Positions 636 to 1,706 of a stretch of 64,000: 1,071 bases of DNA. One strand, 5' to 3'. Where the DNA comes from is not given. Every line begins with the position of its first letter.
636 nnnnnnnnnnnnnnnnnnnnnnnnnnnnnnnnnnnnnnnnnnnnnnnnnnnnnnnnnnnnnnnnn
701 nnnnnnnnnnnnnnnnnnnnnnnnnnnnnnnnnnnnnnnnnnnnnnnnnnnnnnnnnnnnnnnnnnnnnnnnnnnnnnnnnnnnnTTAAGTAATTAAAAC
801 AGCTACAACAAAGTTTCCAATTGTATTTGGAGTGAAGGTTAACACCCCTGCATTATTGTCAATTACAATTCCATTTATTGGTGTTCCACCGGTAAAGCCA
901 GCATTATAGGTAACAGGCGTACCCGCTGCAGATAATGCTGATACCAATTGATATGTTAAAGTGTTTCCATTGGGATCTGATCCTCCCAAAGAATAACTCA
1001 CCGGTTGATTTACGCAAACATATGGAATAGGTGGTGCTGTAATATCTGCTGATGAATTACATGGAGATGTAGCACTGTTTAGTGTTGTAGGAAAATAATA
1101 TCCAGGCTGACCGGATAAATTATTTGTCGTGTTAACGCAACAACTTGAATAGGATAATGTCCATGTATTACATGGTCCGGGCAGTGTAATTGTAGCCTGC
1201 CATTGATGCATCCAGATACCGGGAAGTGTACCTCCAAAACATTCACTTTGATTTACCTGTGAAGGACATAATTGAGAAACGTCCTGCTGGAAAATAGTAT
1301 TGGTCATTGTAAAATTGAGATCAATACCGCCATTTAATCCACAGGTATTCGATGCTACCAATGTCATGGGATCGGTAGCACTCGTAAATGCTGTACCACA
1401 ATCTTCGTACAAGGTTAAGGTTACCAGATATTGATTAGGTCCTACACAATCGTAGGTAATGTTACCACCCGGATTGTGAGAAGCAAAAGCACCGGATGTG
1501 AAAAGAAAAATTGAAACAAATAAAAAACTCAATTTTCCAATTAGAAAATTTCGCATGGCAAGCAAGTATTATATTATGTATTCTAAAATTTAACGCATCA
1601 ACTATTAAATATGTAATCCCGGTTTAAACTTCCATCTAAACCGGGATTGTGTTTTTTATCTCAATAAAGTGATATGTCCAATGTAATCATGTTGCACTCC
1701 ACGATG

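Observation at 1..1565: Adhesin-like gene interrupted by a single in-frame TAA, with 261 further stop-free codons downstream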

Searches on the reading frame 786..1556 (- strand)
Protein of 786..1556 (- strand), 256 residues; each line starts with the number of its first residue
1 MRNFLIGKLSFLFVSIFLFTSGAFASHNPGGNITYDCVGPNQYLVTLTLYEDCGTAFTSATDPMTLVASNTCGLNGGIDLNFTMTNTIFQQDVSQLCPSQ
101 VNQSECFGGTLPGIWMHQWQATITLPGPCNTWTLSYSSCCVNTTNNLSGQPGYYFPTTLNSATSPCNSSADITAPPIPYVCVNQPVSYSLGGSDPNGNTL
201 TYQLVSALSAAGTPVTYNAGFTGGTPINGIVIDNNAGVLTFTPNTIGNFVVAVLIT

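Call 4: search_protein_families(library=pfam, proteins=[window:789-1556:-], max_evalue=1)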
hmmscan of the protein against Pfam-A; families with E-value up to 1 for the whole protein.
seq(256 aa): 1 family
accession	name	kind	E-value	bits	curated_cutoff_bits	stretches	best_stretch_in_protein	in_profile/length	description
PF17892.7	Cadherin_5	-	0.16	12.2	26.5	0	227-245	51-69/98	Cadherin-like domain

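Call 8: find_encoding_contigs(protein=window:786-1556:-, flank=10000, max_places=6)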
Protein window:786-1556:- (256 aa): 1 contig read that carries it; 1 place shown.
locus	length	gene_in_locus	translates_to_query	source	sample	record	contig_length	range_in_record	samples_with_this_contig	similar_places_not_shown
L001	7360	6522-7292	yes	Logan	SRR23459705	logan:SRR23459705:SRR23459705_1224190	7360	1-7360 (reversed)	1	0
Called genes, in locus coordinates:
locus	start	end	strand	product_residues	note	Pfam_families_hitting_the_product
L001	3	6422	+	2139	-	?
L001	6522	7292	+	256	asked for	-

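Call 11: find_related_loci(query=window:786-1556:-, collection=genome_contigs, flank=10000)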
Query window:786-1556:- (256 aa) in genome_contigs; peptide patterns used: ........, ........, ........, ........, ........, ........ (x = any residue, [..] = any of these).
146 stretches matched a pattern; 82 encode a relative of the query (tblastn E <= 1e-3); the best 80 are kept; 80 distinct loci.
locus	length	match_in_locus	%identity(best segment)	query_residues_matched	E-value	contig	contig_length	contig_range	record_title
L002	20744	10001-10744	63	6-256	3e-100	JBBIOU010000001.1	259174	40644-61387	MAG: Flavobacteriales bacterium isolate EPS170215_bin_287 NODE_30_length_259174_cov_4.52514, whole genome shotgun sequen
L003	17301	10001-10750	58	2-255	5e-94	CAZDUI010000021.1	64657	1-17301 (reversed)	MAG TPA_asm: uncultured Weeksellaceae bacterium isolate binchicken_co286_206 genome assembly, contig: NODE_691_length_64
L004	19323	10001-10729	59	10-255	7e-92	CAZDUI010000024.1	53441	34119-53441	MAG TPA_asm: uncultured Weeksellaceae bacterium isolate binchicken_co286_206 genome assembly, contig: NODE_923_length_53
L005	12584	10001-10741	60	12-255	4e-89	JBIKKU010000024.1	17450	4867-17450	MAG: Flavobacteriales bacterium isolate ME2014-08-05_3300044627_group5_bin56 Rohwer_bin1008_scaffold_2588_c1, whole geno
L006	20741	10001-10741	57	6-255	7e-88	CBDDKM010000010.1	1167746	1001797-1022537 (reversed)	MAG: Parvicellaceae bacterium isolate 2f2d11d2-0c83-4b6d-90d6-ffcac063f1ac genome assembly, contig: contig_10, whole gen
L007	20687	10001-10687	59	23-255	1e-85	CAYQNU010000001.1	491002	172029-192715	MAG TPA_asm: uncultured Flavobacteriales bacterium isolate SRP329715_co2_57 genome assembly, contig: NODE_12_length_4910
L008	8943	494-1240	55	5-255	4e-85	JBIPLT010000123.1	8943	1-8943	MAG: Flavobacteriales bacterium isolate ME2013-11-14_3300034064_group4_bin53 Rohwer_bin1009_scaffold_3985_c1, whole geno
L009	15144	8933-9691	56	1-255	4e-84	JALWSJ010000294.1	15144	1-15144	MAG: Flavobacteriales bacterium isolate M2_metabat2_scaf2bin.061 M2_NODE_4571_length_15144_cov_3.521143, whole genome sh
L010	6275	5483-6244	53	1-255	4e-84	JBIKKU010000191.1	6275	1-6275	MAG: Flavobacteriales bacterium isolate ME2014-08-05_3300044627_group5_bin56 Rohwer_bin1008_scaffold_17636_c1, whole gen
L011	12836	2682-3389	57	17-255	4e-82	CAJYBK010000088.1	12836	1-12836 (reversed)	MAG TPA_asm: uncultured Flavobacteriales bacterium isolate SRR5242449_bin.10_MetaBAT_v2.12.1_MAG genome assembly, contig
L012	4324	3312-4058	54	8-255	3e-79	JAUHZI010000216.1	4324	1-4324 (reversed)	MAG: Bacteroidia bacterium isolate 4_bin.26 NODE_18375_length_4324_cov_1.115082, whole genome shotgun sequence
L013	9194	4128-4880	56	2-255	6e-79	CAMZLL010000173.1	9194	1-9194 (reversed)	uncultured Cryomorphaceae bacterium isolate TAG_MAG_00016 genome assembly, contig: TAG_MAG_00016_000000000086, whole gen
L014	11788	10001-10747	55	5-255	3e-85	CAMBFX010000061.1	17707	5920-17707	MAG: Chryseobacterium gleum isolate TH-08apr19-135 genome assembly, contig: TH-08apr19-C8372, whole genome shotgun seque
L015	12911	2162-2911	57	4-255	2e-77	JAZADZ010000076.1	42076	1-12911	MAG: Bacteroidota bacterium isolate XB_MAG74 DB_MAG74_0076, whole genome shotgun sequence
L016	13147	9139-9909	50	1-255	6e-77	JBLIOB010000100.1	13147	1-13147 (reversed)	MAG: Parvicellaceae bacterium isolate 3300053785_177 Ga0535658_0012777, whole genome shotgun sequence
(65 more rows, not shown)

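Call 13: list_cluster_members(proteins=[window:786-1556:-, window:786-1565:-])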
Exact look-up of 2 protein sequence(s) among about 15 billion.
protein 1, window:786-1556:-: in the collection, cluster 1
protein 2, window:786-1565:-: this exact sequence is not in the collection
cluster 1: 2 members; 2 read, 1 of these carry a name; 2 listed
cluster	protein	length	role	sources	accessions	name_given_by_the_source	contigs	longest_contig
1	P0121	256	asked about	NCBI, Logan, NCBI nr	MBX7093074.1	MAG: hypothetical protein K1X56_00010 [Flavobacteriales bacterium] | hypothetical protein [Flavobacteriales bacterium]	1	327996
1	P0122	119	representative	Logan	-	-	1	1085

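Call 17: find_encoding_contigs(protein=P0122, flank=10000)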
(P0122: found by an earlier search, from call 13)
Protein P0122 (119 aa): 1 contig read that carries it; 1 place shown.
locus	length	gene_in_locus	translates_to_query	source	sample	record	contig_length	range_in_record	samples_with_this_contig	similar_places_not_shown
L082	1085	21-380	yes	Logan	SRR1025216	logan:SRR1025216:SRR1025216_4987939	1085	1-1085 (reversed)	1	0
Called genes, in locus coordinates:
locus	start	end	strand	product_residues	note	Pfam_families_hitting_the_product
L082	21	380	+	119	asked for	-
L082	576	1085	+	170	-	?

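Call 40: find_related_loci(query=window:786-1556:-, collection=metagenome_contigs, flank=6000)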
Query window:786-1556:- (256 aa) in metagenome_contigs; peptide patterns used: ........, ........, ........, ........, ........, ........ (x = any residue, [..] = any of these).
127 stretches matched a pattern; 48 encode a relative of the query (tblastn E <= 1e-3); 48 distinct loci.
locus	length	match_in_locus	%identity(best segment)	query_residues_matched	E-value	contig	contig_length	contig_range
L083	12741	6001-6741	56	8-255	5e-83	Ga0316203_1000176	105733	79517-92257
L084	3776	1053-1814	52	1-255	4e-83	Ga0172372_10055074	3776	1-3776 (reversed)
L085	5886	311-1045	57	8-255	3e-82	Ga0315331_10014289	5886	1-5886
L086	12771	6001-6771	52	1-255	3e-80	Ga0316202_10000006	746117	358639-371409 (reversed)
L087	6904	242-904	59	12-229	5e-80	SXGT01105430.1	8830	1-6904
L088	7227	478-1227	57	4-255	6e-78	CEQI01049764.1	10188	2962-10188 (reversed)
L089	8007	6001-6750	49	4-255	2e-74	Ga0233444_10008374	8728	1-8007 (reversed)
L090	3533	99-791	52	23-255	2e-74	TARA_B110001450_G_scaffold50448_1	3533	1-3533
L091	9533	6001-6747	48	5-255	9e-72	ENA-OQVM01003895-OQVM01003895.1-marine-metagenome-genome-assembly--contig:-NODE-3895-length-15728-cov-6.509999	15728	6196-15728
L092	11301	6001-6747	48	5-255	1e-71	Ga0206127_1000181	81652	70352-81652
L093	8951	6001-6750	47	4-255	7e-71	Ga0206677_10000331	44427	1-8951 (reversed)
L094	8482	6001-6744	47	4-255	7e-71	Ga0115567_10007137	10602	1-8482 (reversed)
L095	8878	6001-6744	47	4-255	8e-71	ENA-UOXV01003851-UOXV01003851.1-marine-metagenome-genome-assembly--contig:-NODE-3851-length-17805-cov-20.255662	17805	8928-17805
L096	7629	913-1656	47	4-255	1e-70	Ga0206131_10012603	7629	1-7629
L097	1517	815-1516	55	4-239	3e-73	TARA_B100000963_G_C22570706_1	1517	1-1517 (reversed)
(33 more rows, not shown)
